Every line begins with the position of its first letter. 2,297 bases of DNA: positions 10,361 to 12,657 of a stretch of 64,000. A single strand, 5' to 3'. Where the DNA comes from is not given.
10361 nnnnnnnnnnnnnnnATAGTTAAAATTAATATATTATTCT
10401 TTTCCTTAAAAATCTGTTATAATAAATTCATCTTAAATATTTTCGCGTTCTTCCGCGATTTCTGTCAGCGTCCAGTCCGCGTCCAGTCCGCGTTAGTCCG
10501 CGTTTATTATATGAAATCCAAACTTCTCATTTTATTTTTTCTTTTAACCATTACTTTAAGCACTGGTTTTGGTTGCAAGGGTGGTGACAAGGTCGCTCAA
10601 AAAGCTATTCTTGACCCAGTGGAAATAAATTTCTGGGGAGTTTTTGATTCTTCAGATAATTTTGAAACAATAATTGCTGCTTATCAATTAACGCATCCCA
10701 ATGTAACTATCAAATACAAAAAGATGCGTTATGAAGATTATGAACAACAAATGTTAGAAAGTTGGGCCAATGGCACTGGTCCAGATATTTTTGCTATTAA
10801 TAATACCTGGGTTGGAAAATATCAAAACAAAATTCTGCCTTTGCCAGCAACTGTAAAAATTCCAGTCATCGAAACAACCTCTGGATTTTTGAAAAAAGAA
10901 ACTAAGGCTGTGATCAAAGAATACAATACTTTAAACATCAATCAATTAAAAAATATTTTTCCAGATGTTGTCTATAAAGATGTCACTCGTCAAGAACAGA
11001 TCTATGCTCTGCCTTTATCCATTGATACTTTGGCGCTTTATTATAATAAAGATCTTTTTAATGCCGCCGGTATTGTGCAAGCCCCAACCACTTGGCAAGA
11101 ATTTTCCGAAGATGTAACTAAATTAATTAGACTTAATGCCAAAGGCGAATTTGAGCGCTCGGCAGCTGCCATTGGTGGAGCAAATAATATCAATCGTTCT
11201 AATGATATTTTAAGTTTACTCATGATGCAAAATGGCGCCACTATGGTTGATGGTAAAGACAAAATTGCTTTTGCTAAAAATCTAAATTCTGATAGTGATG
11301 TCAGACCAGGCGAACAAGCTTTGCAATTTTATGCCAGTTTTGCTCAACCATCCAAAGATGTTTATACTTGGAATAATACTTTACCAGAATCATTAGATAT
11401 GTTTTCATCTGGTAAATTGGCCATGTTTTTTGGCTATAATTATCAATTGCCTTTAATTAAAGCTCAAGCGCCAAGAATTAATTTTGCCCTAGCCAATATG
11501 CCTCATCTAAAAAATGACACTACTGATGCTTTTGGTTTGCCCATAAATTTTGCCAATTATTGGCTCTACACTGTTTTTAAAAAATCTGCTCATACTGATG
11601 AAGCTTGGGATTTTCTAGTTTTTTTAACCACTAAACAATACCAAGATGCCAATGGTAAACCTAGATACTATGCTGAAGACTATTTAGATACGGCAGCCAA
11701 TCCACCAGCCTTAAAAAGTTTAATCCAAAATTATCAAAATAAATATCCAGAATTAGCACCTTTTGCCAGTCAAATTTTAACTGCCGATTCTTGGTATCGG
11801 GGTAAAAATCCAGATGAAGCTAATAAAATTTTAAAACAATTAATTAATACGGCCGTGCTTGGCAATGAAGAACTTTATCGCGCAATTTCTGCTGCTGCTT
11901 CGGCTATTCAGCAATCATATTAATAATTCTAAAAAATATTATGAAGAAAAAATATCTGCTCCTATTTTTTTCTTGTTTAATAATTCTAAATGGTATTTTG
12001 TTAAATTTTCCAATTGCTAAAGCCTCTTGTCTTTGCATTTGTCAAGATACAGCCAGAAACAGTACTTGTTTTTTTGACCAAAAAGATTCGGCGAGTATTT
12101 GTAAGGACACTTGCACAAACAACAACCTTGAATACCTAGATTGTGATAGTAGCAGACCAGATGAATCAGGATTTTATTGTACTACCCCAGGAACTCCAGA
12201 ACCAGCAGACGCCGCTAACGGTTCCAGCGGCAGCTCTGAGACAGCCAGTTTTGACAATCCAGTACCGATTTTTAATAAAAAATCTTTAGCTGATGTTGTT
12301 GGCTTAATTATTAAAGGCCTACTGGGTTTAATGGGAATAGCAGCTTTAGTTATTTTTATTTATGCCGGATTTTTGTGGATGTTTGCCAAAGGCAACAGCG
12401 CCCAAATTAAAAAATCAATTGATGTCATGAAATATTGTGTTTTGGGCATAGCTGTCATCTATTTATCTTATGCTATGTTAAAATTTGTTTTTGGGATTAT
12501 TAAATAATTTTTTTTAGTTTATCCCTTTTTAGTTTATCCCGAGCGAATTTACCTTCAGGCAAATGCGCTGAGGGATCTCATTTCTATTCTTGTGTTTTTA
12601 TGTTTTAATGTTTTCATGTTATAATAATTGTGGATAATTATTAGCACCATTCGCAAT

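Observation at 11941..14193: Tandem cluster of four VirB2/TrbC-like pilin paralogs with swapped Cys-rich variable domains, plus a fifth large paralog next to pilT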

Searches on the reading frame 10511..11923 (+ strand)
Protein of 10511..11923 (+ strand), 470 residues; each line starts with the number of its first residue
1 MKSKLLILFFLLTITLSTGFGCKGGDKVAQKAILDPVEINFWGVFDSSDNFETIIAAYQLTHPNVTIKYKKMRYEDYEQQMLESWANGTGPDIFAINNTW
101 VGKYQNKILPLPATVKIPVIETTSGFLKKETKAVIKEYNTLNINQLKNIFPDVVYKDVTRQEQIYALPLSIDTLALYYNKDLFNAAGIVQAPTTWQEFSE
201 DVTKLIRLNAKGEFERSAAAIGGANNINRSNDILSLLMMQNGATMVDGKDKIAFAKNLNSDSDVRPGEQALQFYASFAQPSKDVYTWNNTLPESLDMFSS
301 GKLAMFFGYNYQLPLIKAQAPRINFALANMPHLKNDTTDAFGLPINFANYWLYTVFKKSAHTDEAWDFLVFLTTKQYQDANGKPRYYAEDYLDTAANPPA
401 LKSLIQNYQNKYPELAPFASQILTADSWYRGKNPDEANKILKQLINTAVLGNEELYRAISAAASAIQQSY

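Call 12: search_protein_families(library=pfam, proteins=[window:10511-11923:+], max_evalue=0.01)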
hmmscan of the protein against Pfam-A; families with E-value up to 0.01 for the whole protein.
window:10511-11923:+ (470 aa): 3 families
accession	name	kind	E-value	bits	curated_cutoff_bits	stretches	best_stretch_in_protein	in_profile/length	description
PF01547.30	SBP_bac_1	-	1.6e-33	117.4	26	1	50-378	9-306/307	Bacterial extracellular solute-binding protein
PF13416.11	SBP_bac_8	-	1.7e-27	97.4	27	1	54-381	2-252/279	Bacterial extracellular solute-binding protein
PF13343.11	SBP_bac_6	-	2.3e-05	24.4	24.6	0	132-199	27-87/245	Bacterial extracellular solute-binding protein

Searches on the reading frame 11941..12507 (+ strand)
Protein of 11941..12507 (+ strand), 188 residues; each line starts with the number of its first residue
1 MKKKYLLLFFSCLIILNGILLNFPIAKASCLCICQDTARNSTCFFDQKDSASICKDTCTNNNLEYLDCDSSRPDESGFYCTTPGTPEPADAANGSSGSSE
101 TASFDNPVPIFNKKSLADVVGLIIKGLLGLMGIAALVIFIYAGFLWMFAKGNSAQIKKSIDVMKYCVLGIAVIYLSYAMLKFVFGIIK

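Call 3: search_protein_families(library=pfam, proteins=[window:11941-12507:+], max_evalue=1)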
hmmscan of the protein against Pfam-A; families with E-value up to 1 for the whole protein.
window:11941-12507:+ (188 aa): 5 families
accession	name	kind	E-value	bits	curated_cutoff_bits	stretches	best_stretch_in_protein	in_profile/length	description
PF18895.5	T4SS_pilin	-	0.00028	21.3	26.6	1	125-182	14-70/71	Type IV secretion system pilin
PF04956.18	TrbC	-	0.00031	21.3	27.9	1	115-176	36-91/98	TrbC/VIRB2 pilin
PF20558.3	DUF6769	-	0.028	15.4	27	1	6-61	6-64/130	Family of unknown function (DUF6769)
PF05545.16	FixQ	-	0.054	13.9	29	1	125-156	7-38/49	Cbb3-type cytochrome oxidase component FixQ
PF14875.11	PIP49_N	-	0.7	10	21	1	2-78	7-83/158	N-term cysteine-rich ER, FAM69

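Call 4: search_protein_families(library=ncbifam, proteins=[window:11941-12507:+], max_evalue=1)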
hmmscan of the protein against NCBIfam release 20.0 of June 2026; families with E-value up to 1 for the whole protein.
window:11941-12507:+ (188 aa): 1 family
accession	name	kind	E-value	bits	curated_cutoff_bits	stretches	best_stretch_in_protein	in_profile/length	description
NF045849.1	ICE_MMCAP2_0565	equivalog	0.01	15.5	40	1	119-187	12-80/80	Mbov_0395 family pilin-like conjugal transfer protein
